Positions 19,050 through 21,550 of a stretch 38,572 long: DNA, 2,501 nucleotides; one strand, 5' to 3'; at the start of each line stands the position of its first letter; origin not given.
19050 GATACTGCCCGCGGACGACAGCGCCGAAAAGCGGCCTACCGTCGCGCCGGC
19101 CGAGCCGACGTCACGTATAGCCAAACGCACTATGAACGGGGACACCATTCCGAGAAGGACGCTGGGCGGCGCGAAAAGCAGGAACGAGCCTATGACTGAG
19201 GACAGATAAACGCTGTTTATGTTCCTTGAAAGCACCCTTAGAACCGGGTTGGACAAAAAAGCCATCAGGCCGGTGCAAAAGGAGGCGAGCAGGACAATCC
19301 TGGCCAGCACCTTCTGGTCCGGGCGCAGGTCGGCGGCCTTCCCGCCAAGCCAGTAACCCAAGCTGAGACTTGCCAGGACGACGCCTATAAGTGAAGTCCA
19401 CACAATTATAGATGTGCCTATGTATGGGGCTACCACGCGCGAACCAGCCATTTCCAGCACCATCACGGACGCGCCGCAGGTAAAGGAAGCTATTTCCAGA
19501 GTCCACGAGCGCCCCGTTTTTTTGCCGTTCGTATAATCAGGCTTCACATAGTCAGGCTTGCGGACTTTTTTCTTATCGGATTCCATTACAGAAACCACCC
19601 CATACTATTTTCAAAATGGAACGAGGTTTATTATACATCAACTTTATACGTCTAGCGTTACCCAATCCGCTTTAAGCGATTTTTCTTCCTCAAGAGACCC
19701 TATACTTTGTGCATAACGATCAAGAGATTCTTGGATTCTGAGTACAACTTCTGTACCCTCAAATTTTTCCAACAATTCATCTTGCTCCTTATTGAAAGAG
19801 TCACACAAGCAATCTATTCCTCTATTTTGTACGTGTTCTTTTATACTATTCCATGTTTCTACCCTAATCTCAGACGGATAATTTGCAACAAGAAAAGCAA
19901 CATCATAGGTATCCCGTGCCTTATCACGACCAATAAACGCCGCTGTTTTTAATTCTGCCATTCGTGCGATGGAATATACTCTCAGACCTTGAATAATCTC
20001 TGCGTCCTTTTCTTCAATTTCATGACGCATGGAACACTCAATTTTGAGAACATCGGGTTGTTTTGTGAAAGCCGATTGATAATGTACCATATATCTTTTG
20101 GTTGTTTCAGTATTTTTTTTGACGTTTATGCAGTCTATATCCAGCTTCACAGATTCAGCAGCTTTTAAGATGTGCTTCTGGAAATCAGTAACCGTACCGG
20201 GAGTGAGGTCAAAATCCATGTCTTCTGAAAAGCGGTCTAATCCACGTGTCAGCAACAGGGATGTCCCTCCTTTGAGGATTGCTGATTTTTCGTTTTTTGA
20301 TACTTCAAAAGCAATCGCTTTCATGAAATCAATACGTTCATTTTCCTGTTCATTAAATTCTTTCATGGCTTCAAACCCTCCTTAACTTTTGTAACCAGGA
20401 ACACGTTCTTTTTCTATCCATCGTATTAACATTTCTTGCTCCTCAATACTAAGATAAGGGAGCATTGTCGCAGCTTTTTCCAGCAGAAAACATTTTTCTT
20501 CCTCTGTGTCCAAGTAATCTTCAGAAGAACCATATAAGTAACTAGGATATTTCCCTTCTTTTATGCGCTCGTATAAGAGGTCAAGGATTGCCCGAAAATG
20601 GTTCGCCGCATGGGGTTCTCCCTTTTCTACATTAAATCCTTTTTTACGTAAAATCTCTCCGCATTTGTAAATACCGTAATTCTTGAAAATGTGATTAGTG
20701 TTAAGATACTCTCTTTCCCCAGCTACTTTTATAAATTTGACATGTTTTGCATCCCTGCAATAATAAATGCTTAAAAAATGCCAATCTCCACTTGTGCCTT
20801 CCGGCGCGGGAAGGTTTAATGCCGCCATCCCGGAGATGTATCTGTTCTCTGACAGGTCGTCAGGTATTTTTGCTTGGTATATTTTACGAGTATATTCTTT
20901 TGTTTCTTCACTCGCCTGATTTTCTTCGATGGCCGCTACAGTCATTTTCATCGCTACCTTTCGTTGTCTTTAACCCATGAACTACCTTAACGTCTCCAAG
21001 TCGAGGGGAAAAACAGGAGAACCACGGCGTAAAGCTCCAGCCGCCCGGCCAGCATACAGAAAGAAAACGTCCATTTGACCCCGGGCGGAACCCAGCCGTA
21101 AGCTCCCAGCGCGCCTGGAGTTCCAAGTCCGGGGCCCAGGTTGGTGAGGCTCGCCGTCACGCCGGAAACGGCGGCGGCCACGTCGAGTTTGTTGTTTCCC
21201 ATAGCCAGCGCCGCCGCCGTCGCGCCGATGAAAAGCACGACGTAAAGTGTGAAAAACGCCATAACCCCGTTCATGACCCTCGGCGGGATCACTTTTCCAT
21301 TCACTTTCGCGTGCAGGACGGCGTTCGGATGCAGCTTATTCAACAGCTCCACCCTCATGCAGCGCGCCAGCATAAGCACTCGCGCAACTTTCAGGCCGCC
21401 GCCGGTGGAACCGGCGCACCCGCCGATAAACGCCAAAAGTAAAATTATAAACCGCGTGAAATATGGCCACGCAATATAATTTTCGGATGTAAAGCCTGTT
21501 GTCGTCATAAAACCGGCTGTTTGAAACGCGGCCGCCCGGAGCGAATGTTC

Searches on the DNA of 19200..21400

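Call 95: search_rna_families(source=window, start=19200, end=21400, threshold=evalue, max_evalue=1)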
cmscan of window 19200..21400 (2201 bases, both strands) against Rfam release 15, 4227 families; matches with E-value up to 1: 1.
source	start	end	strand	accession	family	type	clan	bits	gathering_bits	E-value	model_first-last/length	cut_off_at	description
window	21147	21237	-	RF03600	MIR3627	Gene; miRNA;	-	23.3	64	0.044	1-89/89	no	MIR3627 microRNA precursor family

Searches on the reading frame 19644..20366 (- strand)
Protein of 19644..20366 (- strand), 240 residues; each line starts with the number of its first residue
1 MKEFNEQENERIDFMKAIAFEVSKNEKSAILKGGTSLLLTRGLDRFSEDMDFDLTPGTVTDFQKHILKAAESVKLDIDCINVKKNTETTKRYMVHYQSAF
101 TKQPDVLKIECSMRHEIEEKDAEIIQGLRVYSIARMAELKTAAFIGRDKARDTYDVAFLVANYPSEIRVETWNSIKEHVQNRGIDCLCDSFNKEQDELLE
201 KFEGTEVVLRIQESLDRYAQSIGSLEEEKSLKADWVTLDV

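Call 3: search_protein_families(library=pfam, proteins=[window:19644-20366:-], max_evalue=1)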
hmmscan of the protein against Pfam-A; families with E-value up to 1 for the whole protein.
window:19644-20366:- (240 aa): 2 families
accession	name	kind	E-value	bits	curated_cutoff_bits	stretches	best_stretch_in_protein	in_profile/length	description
PF08843.17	AbiEii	-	2.8e-20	73.7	22.5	1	22-221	8-222/238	Nucleotidyl transferase AbiEii toxin, Type IV TA system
PF19502.5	DUF6036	-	0.046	13.9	23.6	1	25-66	18-59/164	Nucleotidyltransferase of unknown function (DUF6036)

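Call 4: search_protein_families(library=padloc, proteins=[window:19644-20366:-], max_evalue=1)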
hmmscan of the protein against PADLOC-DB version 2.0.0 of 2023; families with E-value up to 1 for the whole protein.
window:19644-20366:- (240 aa): 22 families
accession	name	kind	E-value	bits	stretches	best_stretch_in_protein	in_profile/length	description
PDLC02307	AbiEii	-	1.4e-51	173.4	1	5-226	2-203/219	AbiEii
PDLC02328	AbiEii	-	4.7e-42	142.2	1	15-207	1-187/203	AbiEii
PDLC02323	AbiEii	-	1.8e-15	55.2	1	3-164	13-187/248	AbiEii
PDLC02313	AbiEii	-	4.4e-14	50.6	1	24-216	39-252/254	AbiEii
PDLC02292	AbiEii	-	5.4e-12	44.1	1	21-118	40-135/283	AbiEii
PDLC02304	AbiEii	-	6.6e-11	40.6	1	23-197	38-224/260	AbiEii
PDLC02293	AbiEii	-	1.1e-10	39.5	1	27-160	40-191/270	AbiEii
PDLC02330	AbiEii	-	1.1e-09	36.4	1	1-161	1-160/219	AbiEii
PDLC02305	AbiEii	-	1.6e-09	35.4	1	21-160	34-191/306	AbiEii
PDLC02324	AbiEii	-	4.3e-08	31.2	1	26-163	24-158/231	AbiEii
PDLC02296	AbiEii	-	7.8e-07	26.5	1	28-67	45-80/282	AbiEii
PDLC02306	AbiEii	-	1.1e-06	26.5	2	101-194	138-241/280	AbiEii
PDLC02294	AbiEii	-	3.6e-06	25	1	28-162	44-188/260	AbiEii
PDLC02297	AbiEii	-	5.1e-06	24.1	1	21-132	37-164/307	AbiEii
PDLC02289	AbiEii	-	2.2e-05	22.1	1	24-117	48-152/309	AbiEii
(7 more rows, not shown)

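Call 5: search_protein_families(library=ncbifam, proteins=[window:19644-20366:-], max_evalue=1)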
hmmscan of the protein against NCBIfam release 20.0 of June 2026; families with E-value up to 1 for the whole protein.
window:19644-20366:- (240 aa): 0 families

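Call 29: find_homologous_proteins(query=window:19644-20366:-)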
Query window:19644-20366:- (240 aa): 10 proteins with E <= 0.001 among 472 candidates.
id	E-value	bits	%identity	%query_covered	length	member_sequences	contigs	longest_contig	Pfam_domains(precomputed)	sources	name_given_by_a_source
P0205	1.2e-152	524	100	100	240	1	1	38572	PF08843.18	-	-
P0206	1.2e-63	233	52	92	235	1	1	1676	PF08843.18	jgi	jgi:predicted nucleotidyltransferase component of viral defense system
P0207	1.7e-63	232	53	93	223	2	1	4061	PF08843.18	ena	-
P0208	3.3e-63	231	60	76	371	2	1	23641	PF08843.18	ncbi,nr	ncbi:MAG: nucleotidyl transferase AbiEii/AbiGii toxin family protein [Synergistaceae bacterium]|nr:n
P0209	1.4e-58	216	51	89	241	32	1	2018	PF08843.18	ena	-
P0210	8.5e-42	161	43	89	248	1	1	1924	PF08843.18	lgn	-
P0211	1.0e-40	158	42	88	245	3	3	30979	PF08843.18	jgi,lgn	jgi:predicted nucleotidyltransferase component of viral defense system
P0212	6.8e-29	119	40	89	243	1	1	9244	PF08843.18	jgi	jgi:predicted nucleotidyltransferase component of viral defense system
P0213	9.6e-23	99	36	67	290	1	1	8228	PF08843.18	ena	-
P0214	1.5e-19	88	39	56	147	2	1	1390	PF08843.18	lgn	-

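Call 40: search_solved_structures(query=window:19644-20366:-, max_evalue=10, show_alignments=5)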
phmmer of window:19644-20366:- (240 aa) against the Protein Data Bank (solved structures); distinct sequences matched with E-value up to 10: 2.
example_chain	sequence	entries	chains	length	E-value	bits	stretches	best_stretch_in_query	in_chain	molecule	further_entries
4o8s_A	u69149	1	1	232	8.6e-21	77.7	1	14-180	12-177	Putative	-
4ok0_A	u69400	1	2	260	1.3e-20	77.2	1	14-179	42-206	Putative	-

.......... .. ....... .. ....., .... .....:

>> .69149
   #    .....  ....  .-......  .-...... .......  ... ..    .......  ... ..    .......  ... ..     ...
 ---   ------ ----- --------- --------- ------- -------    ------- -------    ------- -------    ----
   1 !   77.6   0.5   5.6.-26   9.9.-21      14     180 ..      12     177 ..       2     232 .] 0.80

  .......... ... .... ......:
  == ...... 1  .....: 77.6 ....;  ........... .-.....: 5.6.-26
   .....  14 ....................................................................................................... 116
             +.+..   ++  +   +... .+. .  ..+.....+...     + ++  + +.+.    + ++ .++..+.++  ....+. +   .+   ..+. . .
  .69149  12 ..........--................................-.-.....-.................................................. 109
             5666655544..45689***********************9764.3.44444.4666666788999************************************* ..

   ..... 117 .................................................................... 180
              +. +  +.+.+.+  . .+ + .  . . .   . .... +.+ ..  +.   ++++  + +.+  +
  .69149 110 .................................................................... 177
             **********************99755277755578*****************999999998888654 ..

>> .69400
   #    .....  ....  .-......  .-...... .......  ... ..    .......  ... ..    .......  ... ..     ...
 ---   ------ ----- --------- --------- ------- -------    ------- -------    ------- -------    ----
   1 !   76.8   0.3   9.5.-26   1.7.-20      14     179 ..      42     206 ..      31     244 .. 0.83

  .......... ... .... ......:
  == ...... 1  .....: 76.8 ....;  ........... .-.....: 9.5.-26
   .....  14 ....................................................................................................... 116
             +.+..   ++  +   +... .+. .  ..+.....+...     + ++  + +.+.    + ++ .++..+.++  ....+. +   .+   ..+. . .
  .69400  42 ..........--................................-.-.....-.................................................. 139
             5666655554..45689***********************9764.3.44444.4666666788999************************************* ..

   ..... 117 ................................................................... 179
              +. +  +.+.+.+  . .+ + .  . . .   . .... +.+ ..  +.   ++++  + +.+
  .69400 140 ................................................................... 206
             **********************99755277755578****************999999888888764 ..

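Call 58: search_dna_similar(query=window:19644-20366:-, collection=plasmids, mode=protein, max_evalue=0.00001, max_rows=40, rows=spread)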
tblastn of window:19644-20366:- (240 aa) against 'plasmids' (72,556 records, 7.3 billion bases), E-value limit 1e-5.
Records with a match: 8; places in all: 8; records where one place covers at least 80% of the query: 4.
Best place of each record, by identity: <60% 8.
By first word of the organism name: Campylobacter 4; Acaryochloris 2; Marinobacter 2.
By predicted mobility (MOB-suite, as given by PLSDB): non-mobilizable 6; conjugative 2.
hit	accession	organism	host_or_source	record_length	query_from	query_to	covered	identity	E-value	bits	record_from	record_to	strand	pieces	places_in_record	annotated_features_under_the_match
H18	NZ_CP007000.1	Campylobacter fetus subsp. venerealis cfvi03/293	-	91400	6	222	90%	34.5%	1e-19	95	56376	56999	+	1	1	nucleotidyl transferase AbiEii/AbiGii toxin family protein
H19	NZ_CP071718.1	Acaryochloris sp. 'Moss Beach'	culture,intertidal zone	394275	4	212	87%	33.3%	3e-25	110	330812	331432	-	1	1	nucleotidyl transferase AbiEii/AbiGii toxin family protein | hypothetical protein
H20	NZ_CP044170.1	Campylobacter jejuni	-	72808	1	187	78%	37.1%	3e-22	102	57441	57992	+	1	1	nucleotidyl transferase AbiEii/AbiGii toxin family protein | hypothetical protein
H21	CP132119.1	Campylobacter jejuni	human,stool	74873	1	187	78%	37.1%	3e-22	102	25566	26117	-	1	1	nucleotidyl transferase AbiEii/AbiGii toxin family protein | hypothetical protein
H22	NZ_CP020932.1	Marinobacter salarius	Skeletonema marinoi strain RO5AC,Cell ...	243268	14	236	93%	30.4%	2e-13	77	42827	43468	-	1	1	nucleotidyl transferase AbiEii/AbiGii toxin family protein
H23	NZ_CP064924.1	Acaryochloris marina S15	cell culture,surface of Pikea pinnata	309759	4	209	86%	31.7%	3e-24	107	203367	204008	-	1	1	nucleotidyl transferase AbiEii/AbiGii toxin family protein | hypothetical protein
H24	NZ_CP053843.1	Campylobacter corcagiensis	Macaca silenus,Cell culture,feces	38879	6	179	73%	35.8%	1e-18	91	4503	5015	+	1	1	nucleotidyl transferase AbiEii/AbiGii toxin family protein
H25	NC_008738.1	Marinobacter nauticus VT8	-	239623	4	177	73%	31.9%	7e-19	92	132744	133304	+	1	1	nucleotidyl transferase AbiEii/AbiGii toxin family protein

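Call 59: get_annotated_region(hit=H18, flank=2000)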
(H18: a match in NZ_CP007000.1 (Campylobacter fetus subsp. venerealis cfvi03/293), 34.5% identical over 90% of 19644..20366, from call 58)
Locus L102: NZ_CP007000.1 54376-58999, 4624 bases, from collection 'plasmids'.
description: Campylobacter fetus subsp. venerealis cfvi03/293 plasmid pCfviMP1, complete sequence
organism: Campylobacter fetus subsp. venerealis cfvi03/293 (NCBI taxid 1273266)
taxonomy: Bacteria; Campylobacterota; Epsilonproteobacteria; Campylobacterales; Campylobacteraceae; Campylobacter; Campylobacter fetus; Campylobacter fetus subsp. venerealis cfvi03/293
host: -; source: -; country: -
typing (MOB-suite, as given by PLSDB): non-mobilizable
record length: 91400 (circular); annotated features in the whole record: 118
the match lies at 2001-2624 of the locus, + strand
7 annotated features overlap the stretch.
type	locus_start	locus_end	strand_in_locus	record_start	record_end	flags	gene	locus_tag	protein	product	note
CDS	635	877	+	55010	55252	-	-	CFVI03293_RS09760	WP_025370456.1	hypothetical protein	-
CDS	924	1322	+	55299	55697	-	-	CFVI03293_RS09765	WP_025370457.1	hypothetical protein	-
CDS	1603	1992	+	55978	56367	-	-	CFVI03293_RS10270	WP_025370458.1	hypothetical protein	-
CDS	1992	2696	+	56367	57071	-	-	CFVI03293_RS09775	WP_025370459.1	nucleotidyl transferase AbiEii/AbiGii toxin family protein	-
CDS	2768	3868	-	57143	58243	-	-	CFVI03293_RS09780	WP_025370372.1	RNA-guided endonuclease TnpB family protein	-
CDS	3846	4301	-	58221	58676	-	tnpA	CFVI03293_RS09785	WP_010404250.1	IS200/IS605 family transposase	-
CDS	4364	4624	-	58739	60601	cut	-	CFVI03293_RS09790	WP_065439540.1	hypothetical protein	-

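Call 60: get_annotated_region(hit=H20, flank=2000)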
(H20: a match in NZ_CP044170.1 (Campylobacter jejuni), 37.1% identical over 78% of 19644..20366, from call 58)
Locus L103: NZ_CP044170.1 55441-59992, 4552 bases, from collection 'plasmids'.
description: Campylobacter jejuni strain AR-0413 plasmid pAR-0413-1, complete sequence
organism: Campylobacter jejuni (NCBI taxid 197)
taxonomy: Bacteria; Campylobacterota; Epsilonproteobacteria; Campylobacterales; Campylobacteraceae; Campylobacter; Campylobacter jejuni
host: -; source: -; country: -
typing (MOB-suite, as given by PLSDB): conjugative; replicon rep_cluster_475; relaxase MOBP; mating-pair formation MPF_T
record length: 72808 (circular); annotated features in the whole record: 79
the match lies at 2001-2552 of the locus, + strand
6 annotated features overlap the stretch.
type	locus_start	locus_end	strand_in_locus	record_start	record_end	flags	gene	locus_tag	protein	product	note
CDS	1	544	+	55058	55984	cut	-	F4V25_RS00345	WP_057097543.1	hypothetical protein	-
CDS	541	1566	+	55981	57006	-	-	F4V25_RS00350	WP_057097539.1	hypothetical protein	-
CDS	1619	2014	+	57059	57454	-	-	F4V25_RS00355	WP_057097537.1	hypothetical protein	-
CDS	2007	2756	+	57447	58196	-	-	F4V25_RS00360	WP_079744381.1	nucleotidyl transferase AbiEii/AbiGii toxin family protein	-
CDS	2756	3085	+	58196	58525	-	-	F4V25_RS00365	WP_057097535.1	hypothetical protein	-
CDS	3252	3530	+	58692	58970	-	-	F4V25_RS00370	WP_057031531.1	hypothetical protein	-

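Call 61: get_annotated_region(hit=H22, flank=2000)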
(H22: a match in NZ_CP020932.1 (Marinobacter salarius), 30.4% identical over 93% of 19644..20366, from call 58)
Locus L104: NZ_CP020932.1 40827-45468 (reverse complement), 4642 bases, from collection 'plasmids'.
description: Marinobacter salarius strain SMR5 plasmid pSMR5, complete sequence
organism: Marinobacter salarius (NCBI taxid 1420917)
taxonomy: Bacteria; Pseudomonadota; Gammaproteobacteria; Pseudomonadales; Marinobacteraceae; Marinobacter; Marinobacter salarius
host: -; source: Skeletonema marinoi strain RO5AC,Cell culture,Top-layer sediments; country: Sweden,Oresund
typing (MOB-suite, as given by PLSDB): non-mobilizable
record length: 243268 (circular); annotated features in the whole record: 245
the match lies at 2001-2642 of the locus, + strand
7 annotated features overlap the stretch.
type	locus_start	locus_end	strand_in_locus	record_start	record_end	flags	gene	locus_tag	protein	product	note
CDS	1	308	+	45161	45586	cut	-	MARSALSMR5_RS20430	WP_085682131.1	hypothetical protein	-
CDS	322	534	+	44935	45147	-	-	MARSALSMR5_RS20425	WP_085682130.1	hypothetical protein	-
CDS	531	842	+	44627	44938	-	-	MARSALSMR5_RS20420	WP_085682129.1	hypothetical protein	-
CDS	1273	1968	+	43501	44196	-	-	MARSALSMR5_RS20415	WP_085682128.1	helix-turn-helix domain-containing protein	-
CDS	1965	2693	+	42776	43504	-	-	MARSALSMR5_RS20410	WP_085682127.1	nucleotidyl transferase AbiEii/AbiGii toxin family protein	-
CDS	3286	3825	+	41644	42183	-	-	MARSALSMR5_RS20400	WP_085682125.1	hypothetical protein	-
CDS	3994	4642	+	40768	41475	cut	-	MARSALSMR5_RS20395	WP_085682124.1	hypothetical protein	-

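Call 62: get_annotated_region(hit=H25, flank=2000)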
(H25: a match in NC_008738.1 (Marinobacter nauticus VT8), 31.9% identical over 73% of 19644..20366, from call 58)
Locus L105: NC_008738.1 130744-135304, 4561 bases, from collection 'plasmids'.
description: Marinobacter nauticus VT8 plasmid pMAQU01, complete sequence
organism: Marinobacter nauticus VT8 (NCBI taxid 351348)
taxonomy: Bacteria; Pseudomonadota; Gammaproteobacteria; Pseudomonadales; Marinobacteraceae; Marinobacter; Marinobacter nauticus; Marinobacter nauticus VT8
host: -; source: -; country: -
typing (MOB-suite, as given by PLSDB): non-mobilizable; replicon rep_cluster_452; mating-pair formation MPF_I
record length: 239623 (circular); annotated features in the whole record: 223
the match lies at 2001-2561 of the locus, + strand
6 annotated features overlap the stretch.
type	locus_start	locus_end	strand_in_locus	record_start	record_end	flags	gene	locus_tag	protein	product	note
CDS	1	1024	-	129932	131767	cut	-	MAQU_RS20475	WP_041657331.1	hypothetical protein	-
CDS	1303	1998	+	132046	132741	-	-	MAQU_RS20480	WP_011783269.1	helix-turn-helix domain-containing protein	-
CDS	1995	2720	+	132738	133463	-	-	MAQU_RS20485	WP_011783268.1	nucleotidyl transferase AbiEii/AbiGii toxin family protein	-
CDS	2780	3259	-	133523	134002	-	-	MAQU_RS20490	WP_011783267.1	hypothetical protein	-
CDS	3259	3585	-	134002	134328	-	-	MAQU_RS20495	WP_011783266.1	hypothetical protein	-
CDS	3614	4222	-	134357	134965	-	-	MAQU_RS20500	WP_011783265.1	hypothetical protein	-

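Call 65: search_protein_families(library=padloc, proteins=[L104:1273-1968:+, L102:1603-1992:+], max_evalue=0.01)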
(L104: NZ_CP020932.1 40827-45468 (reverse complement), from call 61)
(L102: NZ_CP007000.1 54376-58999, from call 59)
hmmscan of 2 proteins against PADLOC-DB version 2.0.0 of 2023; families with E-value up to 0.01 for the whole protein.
L104:1273-1968:+ (231 aa): 10 families
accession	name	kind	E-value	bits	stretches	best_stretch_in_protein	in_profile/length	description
PDLC02280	AbiEi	-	5.3e-10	37.7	1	91-227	8-148/153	AbiEi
PDLC02926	HTH_VI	-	8.1e-06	24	1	20-60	2-42/92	-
PDLC03946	RmrA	-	0.00025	17.9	1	25-72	8-55/357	-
PDLC03952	RmrA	-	0.00071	16.5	1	14-70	17-73/395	-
PDLC03947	RmrA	-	0.00086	16.2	1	18-72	10-64/383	-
PDLC03949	RmrA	-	0.002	15.1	1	24-73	7-56/363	-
PDLC03671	Control_protein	-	0.0024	16.1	1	18-71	13-66/84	control protein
PDLC03665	Control_protein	-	0.0045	15.2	1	21-61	10-51/77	control protein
PDLC03664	Control_protein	-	0.0079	14.6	0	20-71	14-65/74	control protein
PDLC03954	RmrA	-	0.01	12.8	0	21-74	12-65/380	-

L102:1603-1992:+ (129 aa): 4 families
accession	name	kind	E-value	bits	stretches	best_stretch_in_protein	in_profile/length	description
PDLC02285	AbiEi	-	4.3e-69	228.9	1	1-128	1-128/128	AbiEi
PDLC02284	AbiEi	-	1.8e-14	52.3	1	3-120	2-122/138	AbiEi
PDLC02280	AbiEi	-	1.1e-08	33.5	1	2-105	10-131/153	AbiEi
PDLC01363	Cas11a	-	0.0026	16.3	0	28-71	50-90/96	CAS-I-A; effector_SS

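Call 90: search_protein_families(library=pfam, proteins=[P0208], max_evalue=0.01)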
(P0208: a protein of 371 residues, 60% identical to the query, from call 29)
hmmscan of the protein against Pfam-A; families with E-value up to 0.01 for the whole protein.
P0208 (371 aa): 1 family
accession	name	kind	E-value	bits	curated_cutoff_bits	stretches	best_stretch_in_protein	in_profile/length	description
PF08843.17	AbiEii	-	7.6e-21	75.6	22.5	1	1-164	17-210/238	Nucleotidyl transferase AbiEii toxin, Type IV TA system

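Call 97: search_protein_families(library=phrogs, proteins=[window:19644-20366:-], max_evalue=0.01)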
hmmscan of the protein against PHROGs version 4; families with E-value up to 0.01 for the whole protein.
window:19644-20366:- (240 aa): 0 families
